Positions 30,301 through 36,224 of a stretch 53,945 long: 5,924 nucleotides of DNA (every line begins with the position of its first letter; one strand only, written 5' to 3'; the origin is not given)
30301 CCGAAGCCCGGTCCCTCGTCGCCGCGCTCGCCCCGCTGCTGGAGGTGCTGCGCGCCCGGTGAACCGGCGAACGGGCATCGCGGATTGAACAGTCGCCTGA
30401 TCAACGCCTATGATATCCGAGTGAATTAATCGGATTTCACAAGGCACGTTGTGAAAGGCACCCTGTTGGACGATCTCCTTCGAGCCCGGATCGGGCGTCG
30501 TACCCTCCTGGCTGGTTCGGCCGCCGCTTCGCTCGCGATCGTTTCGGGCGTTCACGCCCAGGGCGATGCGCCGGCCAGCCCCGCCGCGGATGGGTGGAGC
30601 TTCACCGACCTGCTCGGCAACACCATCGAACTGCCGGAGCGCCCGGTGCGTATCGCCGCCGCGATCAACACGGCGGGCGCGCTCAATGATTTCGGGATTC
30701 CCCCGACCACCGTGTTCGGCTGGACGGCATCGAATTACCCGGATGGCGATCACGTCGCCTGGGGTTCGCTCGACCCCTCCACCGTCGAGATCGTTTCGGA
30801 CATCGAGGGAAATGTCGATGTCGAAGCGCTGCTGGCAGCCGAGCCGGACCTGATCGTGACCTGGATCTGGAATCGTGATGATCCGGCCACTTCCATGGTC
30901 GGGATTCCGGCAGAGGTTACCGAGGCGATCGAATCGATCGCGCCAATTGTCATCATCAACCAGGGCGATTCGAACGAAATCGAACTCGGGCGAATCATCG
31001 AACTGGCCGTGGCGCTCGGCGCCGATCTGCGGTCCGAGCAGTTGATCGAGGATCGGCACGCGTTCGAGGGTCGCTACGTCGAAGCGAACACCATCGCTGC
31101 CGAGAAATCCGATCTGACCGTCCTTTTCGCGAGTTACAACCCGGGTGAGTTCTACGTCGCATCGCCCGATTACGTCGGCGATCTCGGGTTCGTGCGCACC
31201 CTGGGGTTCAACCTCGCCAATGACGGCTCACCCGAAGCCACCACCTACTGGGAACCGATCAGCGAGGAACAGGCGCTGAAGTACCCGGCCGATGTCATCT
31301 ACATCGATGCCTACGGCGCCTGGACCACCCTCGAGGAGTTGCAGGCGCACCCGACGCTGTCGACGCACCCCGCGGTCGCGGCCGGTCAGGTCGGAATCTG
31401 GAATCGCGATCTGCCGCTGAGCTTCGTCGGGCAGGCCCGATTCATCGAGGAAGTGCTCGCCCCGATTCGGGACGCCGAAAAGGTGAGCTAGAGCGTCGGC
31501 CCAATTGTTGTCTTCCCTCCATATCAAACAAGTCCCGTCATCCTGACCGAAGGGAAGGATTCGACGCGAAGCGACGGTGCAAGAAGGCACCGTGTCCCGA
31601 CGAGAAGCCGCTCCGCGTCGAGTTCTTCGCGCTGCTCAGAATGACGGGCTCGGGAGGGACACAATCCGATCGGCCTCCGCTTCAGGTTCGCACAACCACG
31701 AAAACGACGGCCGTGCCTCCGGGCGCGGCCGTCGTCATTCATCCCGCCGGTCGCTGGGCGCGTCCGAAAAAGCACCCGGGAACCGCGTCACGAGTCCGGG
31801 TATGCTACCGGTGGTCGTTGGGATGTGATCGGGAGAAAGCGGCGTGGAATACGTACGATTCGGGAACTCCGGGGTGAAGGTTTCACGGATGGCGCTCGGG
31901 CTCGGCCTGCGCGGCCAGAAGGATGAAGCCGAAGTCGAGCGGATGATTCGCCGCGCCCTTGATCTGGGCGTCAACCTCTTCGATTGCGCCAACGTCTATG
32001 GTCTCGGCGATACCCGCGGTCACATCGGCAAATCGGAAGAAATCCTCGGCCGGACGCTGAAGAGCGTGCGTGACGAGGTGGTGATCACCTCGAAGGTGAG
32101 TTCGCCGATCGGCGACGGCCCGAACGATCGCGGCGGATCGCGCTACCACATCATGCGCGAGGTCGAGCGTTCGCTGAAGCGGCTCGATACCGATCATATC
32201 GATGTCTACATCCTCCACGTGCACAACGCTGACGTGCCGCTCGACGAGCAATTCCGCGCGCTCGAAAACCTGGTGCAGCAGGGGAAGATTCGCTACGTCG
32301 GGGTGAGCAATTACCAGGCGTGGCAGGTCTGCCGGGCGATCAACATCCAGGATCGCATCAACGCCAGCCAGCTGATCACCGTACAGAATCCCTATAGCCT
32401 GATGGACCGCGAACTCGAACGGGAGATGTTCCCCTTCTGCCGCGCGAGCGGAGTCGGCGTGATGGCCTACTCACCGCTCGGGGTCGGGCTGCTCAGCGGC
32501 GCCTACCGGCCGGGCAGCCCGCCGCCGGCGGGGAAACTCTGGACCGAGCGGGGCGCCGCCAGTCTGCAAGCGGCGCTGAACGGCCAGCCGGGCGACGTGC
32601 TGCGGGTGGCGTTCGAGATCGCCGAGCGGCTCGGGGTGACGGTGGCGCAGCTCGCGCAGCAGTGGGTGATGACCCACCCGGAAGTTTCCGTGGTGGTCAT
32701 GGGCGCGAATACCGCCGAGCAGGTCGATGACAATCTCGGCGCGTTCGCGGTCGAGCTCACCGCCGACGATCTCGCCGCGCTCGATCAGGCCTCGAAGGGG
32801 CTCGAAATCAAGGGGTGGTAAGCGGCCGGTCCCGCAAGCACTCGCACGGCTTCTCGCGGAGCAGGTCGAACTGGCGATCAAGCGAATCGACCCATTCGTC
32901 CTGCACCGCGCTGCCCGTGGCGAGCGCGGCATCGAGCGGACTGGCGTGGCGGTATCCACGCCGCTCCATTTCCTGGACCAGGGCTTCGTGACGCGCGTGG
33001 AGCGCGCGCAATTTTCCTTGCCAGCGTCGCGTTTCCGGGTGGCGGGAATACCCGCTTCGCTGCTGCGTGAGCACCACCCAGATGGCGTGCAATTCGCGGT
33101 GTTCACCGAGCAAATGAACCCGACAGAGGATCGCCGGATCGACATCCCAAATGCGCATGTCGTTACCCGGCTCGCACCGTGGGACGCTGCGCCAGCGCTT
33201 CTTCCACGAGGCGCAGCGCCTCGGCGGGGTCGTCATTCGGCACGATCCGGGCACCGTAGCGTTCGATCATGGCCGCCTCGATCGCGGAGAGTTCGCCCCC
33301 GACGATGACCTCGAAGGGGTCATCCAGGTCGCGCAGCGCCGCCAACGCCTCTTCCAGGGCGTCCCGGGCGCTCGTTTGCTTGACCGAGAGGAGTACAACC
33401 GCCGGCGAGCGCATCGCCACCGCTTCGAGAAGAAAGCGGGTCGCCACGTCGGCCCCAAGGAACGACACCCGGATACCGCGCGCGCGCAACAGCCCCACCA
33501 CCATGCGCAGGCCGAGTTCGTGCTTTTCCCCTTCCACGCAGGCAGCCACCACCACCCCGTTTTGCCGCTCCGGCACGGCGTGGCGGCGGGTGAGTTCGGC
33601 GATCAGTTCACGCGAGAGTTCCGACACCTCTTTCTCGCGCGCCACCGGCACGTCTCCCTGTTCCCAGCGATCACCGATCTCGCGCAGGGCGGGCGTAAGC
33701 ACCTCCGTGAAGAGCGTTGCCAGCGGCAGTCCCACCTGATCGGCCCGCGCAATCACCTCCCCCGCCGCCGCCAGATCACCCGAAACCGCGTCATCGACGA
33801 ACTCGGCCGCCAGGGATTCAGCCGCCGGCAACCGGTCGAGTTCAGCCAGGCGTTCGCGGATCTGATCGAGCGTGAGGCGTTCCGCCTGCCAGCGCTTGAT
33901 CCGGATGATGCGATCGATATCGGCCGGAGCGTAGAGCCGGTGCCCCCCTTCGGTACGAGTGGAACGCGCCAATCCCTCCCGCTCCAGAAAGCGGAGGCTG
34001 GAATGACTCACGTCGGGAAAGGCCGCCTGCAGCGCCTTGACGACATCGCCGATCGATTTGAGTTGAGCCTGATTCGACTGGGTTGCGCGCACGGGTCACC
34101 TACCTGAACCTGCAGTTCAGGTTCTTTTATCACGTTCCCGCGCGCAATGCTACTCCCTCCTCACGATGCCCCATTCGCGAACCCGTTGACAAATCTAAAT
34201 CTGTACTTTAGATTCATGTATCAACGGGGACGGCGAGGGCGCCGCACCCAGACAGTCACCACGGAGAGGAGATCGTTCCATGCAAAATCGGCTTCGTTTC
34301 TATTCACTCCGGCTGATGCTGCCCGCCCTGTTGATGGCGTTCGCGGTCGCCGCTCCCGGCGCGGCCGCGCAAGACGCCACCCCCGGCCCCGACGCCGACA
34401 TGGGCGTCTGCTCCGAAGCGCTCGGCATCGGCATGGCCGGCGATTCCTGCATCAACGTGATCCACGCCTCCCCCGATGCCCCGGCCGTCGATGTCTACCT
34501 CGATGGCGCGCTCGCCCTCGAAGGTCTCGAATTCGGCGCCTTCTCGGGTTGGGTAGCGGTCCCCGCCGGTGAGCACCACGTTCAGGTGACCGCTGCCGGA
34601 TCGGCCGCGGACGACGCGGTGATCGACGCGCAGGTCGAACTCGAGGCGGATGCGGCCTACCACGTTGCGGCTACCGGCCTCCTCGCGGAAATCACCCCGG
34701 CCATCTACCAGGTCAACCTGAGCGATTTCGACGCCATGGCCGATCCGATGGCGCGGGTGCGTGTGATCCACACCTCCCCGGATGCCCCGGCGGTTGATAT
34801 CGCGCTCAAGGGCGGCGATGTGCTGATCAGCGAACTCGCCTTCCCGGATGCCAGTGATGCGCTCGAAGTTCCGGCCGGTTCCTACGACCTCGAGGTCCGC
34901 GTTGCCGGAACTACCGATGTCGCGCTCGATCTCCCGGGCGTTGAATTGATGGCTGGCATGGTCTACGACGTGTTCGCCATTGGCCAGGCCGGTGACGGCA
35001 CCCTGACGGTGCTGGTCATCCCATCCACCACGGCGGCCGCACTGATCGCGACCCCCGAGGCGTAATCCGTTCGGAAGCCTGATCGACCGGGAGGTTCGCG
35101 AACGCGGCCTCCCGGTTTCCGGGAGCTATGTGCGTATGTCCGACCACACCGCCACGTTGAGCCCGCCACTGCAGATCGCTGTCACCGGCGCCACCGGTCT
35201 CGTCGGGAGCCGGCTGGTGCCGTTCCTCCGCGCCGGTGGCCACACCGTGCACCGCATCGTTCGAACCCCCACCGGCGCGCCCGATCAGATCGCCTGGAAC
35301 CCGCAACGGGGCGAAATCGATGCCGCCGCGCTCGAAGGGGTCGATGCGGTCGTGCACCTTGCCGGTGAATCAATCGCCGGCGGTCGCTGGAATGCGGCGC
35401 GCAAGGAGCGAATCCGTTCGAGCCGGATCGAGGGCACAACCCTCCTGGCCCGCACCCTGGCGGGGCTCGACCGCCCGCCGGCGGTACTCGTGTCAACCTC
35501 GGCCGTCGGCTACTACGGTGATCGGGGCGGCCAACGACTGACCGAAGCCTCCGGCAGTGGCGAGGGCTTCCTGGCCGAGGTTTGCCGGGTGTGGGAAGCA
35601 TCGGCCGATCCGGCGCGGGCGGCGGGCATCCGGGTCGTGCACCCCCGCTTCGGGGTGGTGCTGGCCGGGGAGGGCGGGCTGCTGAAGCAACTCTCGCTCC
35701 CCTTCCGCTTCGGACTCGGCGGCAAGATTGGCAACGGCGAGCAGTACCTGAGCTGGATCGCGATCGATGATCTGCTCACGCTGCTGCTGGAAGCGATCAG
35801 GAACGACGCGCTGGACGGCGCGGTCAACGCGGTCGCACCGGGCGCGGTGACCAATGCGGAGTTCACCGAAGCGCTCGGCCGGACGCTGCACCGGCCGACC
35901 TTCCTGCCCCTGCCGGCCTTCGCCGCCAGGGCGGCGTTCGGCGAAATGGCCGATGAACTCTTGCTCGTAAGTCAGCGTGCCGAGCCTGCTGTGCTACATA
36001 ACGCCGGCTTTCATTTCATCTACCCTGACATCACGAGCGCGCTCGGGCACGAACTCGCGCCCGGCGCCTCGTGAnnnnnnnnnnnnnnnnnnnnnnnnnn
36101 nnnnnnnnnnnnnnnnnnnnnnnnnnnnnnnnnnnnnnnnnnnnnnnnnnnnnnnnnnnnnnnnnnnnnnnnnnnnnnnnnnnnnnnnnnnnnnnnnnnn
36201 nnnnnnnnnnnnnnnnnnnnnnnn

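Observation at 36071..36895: Intact heliorhodopsin inside a putative light-regulated operon, translationally coupled to an atypical SDR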

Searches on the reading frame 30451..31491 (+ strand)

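Call 48: search_protein_families(library=pfam, proteins=[window:30451-31491:+], max_evalue=0.0001)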
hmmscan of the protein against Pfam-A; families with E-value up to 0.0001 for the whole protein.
window:30451-31491:+ (346 aa): 1 family
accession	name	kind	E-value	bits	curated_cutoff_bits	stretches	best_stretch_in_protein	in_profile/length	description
PF01497.23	Peripla_BP_2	-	1.3e-14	54.6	27.5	1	118-317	45-231/235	Periplasmic binding protein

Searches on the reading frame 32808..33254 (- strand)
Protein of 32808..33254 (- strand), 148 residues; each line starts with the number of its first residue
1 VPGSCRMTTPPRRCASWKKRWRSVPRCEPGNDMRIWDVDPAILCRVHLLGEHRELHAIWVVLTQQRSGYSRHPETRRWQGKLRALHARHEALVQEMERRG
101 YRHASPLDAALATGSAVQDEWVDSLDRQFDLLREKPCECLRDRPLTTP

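Call 3: search_protein_families(library=pfam, proteins=[window:32808-33254:-], max_evalue=0.01)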
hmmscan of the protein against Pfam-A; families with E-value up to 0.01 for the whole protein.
window:32808-33254:- (148 aa): 1 family
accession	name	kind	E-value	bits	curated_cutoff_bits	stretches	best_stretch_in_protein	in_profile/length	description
PF03013.19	Pyr_excise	-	2.6e-26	92.2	23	1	33-107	1-79/81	Pyrimidine dimer DNA glycosylase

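Call 4: search_protein_families(library=ncbifam, proteins=[window:32808-33254:-], max_evalue=0.01)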
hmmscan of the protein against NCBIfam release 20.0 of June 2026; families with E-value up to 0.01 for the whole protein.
window:32808-33254:- (148 aa): 1 family
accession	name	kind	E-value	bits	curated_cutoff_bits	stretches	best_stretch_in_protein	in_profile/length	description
NF038085.1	MSMEG_6728_fam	subfamily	0.0051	16.8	100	1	58-105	32-79/149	MSMEG_6728 family protein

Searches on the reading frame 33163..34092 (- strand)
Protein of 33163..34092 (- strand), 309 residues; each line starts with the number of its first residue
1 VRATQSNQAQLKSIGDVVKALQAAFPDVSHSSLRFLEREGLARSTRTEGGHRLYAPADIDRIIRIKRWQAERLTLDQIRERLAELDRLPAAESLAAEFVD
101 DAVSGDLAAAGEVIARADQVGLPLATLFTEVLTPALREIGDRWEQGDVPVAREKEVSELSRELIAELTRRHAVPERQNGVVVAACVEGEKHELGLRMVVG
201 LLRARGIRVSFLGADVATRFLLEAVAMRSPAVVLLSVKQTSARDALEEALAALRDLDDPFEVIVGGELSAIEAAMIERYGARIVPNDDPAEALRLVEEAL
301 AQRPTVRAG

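Call 3: search_protein_families(library=pfam, proteins=[window:33163-34092:-], max_evalue=0.01)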
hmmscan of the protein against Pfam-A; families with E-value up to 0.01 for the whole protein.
window:33163-34092:- (309 aa): 4 families
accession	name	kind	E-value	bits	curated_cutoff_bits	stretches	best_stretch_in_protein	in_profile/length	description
PF02310.24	B12-binding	-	4.1e-14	52.9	32.1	1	180-280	2-104/121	B12 binding domain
PF13411.12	MerR_1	-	2.2e-12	47.4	21.6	1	27-84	11-68/69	MerR HTH family regulatory protein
PF02607.22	B12-binding_2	-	2.3e-07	31.3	23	1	95-165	2-71/74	B12 binding domain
PF00376.29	MerR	-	4.8e-07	29.9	28.2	1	14-54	2-38/38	MerR family regulatory protein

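Call 4: search_protein_families(library=ncbifam, proteins=[window:33163-34092:-], max_evalue=0.01)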
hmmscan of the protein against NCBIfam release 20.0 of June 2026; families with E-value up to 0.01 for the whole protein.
window:33163-34092:- (309 aa): 21 families
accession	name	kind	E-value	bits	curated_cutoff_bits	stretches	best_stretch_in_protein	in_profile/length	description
NF052513.1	TransRegCarH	equivalog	3.6e-32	111.7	400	1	28-284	18-264/274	HTH-type transcriptional repressor CarH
NF050798.1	TF_FtsR_Actino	equivalog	8.1e-21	75.1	150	1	13-97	2-87/223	transcriptional regulator FtsR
TIGR02370.1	pyl_corrinoid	subfamily_domain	1.9e-15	56.8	215.3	1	103-284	7-190/197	methyltransferase cognate corrinoid protein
NF047996.1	corrin_MtgC_2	exception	2.6e-11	43.4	370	1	105-275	15-188/212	glycine betaine-specific corrinoid protein MtgC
NF041607.1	dimeth_corrin_MtbC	equivalog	1.7e-10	40.8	350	1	112-285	15-189/203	dimethylamine corrinoid protein MtbC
NF040655.1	MtaC_Meth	equivalog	9.7e-09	34.6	420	1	175-301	116-239/253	methanol--corrinoid protein MtaC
NF011617.0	PRK15043.1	equivalog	1.3e-08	34.4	417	1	25-81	12-69/243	HTH-type transcriptional regulator MlrA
NF007069.0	PRK09514.1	equivalog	4.1e-08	33.3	143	1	24-83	9-69/141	Zn(2+)-responsive transcriptional regulator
TIGR02043.1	ZntR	equivalog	1.2e-07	32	167.95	1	24-83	9-69/131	Zn(2+)-responsive transcriptional regulator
TIGR01950.1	SoxR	equivalog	2e-07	30.8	116.9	1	27-87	12-72/142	redox-sensitive transcriptional activator SoxR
NF040669.1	MtaC2_Meth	equivalog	3.5e-07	29.8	450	1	178-260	126-210/267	methanol--corrinoid protein MtaC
TIGR02051.1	MerR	equivalog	8.4e-07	29.3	150.85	1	26-89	9-73/124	mercury resistance transcriptional regulator MerR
NF047375.1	HeatShock_HspR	equivalog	1.3e-06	28.3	105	1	24-80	11-68/92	heat shock protein transcriptional repressor HspR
TIGR02047.1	CadR-PbrR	equivalog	8.7e-06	25.8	151.45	1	27-92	11-76/127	Cd(II)/Pb(II)-responsive transcriptional regulator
NF047377.1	heat_HspR_dupli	exception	1.8e-05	24.4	300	1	23-70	12-180/214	heat shock protein transcriptional repressor HspR, fused homodimer type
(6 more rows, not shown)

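Call 57: search_solved_structures(query=window:33163-34092:-, max_evalue=0.001, show_alignments=1)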
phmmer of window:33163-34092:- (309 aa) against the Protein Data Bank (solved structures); distinct sequences matched with E-value up to 0.001: 29.
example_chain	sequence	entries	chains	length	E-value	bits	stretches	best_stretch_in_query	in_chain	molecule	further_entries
5c8d_A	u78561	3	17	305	6.6e-22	81.4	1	24-282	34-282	Light-dependent transcriptional regulator CarH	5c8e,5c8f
3whp_A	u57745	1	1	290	7e-22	81.3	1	24-282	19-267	Probable transcriptional regulator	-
8jbs_A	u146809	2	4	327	1.1e-17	67.6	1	27-237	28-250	Putative cobalamin binding protein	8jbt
8j2x_A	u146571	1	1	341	4.4e-15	59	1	101-266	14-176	Cobalamin-binding protein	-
8j2w_A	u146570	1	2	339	4.4e-15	59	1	102-266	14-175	Cobalamin-binding protein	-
8c31_A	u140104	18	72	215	4.8e-12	49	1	92-283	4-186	Probable transcriptional regulator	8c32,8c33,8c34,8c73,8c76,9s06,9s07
5c8a_A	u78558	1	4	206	5.6e-12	48.8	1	93-283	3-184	Light-dependent transcriptional regulator CarH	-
8c35_A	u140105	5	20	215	9.5e-12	48.1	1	92-283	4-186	Probable transcriptional regulator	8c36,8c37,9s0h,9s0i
8j2y_A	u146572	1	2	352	6e-11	45.4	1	93-272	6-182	GGDEF domain-containing protein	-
8ssd_A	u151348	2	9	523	4.2e-10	42.7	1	126-304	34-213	Methionine synthase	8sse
9cbp_A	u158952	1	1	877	4.2e-10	42.7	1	123-304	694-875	Methionine synthase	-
8ssc_A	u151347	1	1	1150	7.7e-10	41.8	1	123-304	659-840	Methionine synthase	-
9cbr_A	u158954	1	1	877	8.4e-10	41.7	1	123-304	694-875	Methionine synthase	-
9cbo_A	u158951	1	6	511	1.5e-09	40.8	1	123-299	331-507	Methionine synthase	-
3ezx_A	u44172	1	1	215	1.7e-09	40.6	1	100-295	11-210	Monomethylamine corrinoid protein 1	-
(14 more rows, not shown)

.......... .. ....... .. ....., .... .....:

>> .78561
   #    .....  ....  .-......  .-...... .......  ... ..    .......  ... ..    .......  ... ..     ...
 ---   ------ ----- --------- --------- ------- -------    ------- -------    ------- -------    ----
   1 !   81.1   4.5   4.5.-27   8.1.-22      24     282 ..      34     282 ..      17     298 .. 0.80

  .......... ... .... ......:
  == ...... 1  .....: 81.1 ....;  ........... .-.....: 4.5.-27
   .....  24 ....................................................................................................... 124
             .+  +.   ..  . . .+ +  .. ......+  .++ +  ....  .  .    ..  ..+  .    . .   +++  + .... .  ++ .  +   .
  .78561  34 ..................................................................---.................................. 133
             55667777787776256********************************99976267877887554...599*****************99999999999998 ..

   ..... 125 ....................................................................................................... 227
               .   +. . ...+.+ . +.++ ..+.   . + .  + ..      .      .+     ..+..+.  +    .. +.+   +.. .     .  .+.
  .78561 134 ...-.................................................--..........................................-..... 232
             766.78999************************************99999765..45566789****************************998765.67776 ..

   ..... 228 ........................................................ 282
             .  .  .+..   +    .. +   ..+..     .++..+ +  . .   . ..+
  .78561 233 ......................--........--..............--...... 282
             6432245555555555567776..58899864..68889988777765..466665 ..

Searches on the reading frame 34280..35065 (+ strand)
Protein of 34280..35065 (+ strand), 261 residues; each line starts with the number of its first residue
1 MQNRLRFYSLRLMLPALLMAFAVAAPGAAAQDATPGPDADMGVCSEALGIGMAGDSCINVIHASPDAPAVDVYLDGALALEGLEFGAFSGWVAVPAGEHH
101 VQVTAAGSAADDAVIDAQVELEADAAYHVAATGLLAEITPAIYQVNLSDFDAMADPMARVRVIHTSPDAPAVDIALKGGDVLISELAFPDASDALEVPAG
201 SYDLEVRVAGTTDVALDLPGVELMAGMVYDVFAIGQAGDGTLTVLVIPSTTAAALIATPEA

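Call 3: search_protein_families(library=pfam, proteins=[window:34280-35065:+], max_evalue=0.01)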
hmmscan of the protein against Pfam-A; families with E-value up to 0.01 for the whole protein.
window:34280-35065:+ (261 aa): 1 family
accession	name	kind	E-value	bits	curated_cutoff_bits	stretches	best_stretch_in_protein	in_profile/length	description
PF14344.12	DUF4397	-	4.4e-46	156.8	30.6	2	58-175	3-119/119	Domain of unknown function (DUF4397)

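Call 4: search_protein_families(library=ncbifam, proteins=[window:34280-35065:+], max_evalue=0.01)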
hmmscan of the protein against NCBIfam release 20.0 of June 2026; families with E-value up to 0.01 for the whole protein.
window:34280-35065:+ (261 aa): 0 families

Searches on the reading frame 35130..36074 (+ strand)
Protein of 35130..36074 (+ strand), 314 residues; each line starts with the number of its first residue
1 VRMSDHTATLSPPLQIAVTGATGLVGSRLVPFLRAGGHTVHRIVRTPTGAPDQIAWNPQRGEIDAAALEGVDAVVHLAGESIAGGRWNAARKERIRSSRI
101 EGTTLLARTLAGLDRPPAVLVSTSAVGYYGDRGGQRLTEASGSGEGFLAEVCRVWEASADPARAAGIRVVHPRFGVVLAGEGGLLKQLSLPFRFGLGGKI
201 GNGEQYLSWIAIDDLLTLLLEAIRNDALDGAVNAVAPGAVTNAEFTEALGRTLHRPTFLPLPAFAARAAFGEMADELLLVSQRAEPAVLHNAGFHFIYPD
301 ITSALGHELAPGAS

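Call 3: search_protein_families(library=pfam, proteins=[window:35130-36074:+], max_evalue=0.01)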
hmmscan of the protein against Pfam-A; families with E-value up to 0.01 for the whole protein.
window:35130-36074:+ (314 aa): 4 families
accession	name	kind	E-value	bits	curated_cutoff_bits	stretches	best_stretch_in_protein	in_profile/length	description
PF08338.16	DUF1731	-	8.9e-18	64.2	27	1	261-307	1-46/47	Domain of unknown function (DUF1731)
PF01370.27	Epimerase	-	4.3e-14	52.9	20.9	1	16-225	1-227/240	NAD dependent epimerase/dehydratase family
PF13460.12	NAD_binding_10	-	0.00012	22.4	27.2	1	20-81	1-71/184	NAD(P)H-binding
PF16363.11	GDP_Man_Dehyd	-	0.00028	20.9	27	0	18-48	2-32/332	GDP-mannose 4,6 dehydratase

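Call 4: search_protein_families(library=ncbifam, proteins=[window:35130-36074:+], max_evalue=0.01)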
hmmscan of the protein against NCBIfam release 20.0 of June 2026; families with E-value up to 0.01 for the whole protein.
window:35130-36074:+ (314 aa): 7 families
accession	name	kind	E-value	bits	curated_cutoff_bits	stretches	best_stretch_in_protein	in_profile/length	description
TIGR01777.1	yfcH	hypoth_equivalog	3.1e-97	325.7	207.35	1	16-305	1-292/292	TIGR01777 family oxidoreductase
NF050030.1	thlkprotThyD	equivalog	5.9e-74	249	400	1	15-306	2-302/305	thylakoid membrane protein ThyD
TIGR03466.1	HpnA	hypoth_equivalog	1.4e-06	27.4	367.65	1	17-130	4-118/327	hopanoid-associated sugar epimerase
NF058621.1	DiazavRedAvaA7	equivalog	3.2e-06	27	400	1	15-53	2-40/304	3-diazoavenalumate denitrifying reductase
NF004520.0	PRK05865.1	equivalog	1.3e-05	23.4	1509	1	15-254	2-203/854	sugar epimerase family protein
NF042422.1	oxyalk_red_OleD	equivalog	9.3e-05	21.9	580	1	15-91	2-83/329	2-alkyl-3-oxoalkanoate reductase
NF042423.1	oxyalk_red_Shew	equivalog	0.0033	16.5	580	1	15-131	10-126/331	2-alkyl-3-oxoalkanoate reductase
